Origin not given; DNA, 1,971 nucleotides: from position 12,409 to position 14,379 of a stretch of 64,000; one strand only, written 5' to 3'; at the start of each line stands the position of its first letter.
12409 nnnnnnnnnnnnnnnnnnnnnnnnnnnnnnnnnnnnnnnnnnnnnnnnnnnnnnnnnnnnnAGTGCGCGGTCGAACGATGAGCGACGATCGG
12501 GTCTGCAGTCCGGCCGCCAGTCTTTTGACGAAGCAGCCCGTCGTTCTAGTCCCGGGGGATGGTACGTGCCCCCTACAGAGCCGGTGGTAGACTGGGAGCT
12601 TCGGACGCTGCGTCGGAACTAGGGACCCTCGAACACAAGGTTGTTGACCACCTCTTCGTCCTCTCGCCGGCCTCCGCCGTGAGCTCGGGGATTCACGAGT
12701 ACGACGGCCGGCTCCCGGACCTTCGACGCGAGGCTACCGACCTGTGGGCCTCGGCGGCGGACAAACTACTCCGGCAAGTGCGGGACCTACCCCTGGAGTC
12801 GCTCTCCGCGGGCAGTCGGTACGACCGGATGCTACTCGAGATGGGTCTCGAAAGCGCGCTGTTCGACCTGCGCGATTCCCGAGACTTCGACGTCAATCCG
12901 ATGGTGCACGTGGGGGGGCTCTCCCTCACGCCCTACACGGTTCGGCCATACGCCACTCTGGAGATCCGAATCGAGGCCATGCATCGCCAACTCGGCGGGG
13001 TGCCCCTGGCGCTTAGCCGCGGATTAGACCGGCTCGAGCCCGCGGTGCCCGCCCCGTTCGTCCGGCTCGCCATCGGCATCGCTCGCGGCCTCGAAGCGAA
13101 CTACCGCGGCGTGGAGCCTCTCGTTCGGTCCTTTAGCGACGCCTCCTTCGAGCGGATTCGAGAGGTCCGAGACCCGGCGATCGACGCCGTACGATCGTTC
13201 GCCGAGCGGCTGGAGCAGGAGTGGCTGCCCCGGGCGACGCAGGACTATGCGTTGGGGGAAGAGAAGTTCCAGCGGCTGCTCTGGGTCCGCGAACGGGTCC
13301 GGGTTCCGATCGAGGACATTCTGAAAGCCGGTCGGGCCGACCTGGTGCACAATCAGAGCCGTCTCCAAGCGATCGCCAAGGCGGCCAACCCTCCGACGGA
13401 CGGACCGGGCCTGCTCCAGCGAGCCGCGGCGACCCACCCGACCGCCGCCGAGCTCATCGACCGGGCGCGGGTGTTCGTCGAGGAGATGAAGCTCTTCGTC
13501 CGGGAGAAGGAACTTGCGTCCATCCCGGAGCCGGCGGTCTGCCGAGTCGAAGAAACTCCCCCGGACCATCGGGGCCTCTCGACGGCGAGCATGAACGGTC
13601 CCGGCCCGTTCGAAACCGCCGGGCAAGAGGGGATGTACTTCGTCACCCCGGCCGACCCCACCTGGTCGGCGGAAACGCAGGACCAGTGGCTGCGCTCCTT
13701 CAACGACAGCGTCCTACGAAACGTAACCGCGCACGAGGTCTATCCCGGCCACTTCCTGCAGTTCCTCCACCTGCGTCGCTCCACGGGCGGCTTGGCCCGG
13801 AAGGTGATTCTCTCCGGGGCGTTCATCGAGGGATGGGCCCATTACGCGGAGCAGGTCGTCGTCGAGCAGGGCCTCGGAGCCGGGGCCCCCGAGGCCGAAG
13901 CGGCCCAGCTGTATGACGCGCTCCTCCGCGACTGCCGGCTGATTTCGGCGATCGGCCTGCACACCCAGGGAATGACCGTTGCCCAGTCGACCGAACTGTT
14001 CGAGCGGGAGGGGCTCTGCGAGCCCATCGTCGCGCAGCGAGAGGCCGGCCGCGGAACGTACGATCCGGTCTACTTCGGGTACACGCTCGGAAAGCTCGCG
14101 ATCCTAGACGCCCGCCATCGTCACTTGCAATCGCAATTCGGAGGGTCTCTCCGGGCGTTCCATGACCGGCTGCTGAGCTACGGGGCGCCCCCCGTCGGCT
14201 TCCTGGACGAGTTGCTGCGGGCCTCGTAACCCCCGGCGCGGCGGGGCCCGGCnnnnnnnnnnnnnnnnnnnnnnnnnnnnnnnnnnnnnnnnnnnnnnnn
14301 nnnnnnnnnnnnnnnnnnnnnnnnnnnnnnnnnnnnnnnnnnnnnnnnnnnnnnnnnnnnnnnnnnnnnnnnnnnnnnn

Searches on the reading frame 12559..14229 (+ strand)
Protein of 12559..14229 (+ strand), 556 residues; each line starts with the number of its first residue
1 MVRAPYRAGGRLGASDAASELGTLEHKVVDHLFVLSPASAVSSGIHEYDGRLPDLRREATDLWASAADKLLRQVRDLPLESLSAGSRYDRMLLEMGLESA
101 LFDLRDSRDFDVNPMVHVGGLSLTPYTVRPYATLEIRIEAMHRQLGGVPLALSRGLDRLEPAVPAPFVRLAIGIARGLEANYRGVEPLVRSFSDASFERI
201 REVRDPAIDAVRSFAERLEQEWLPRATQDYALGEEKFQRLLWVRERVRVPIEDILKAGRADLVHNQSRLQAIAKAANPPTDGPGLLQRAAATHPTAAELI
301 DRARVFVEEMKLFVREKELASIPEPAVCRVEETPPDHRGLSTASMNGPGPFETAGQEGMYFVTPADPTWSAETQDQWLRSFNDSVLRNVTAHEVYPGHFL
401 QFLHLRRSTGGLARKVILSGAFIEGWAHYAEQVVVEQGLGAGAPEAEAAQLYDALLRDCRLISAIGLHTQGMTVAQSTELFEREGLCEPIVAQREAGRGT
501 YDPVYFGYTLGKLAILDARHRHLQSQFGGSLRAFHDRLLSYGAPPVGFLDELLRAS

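Call 62: search_protein_families(library=pfam, proteins=[window:12559-14229:+], max_evalue=0.0001)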
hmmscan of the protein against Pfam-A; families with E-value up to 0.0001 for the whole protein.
window:12559-14229:+ (556 aa): 1 family
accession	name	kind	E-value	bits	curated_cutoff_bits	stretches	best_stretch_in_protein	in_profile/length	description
PF05960.17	DUF885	-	1.2e-70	240.1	32.4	1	37-552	1-531/532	Bacterial protein of unknown function (DUF885)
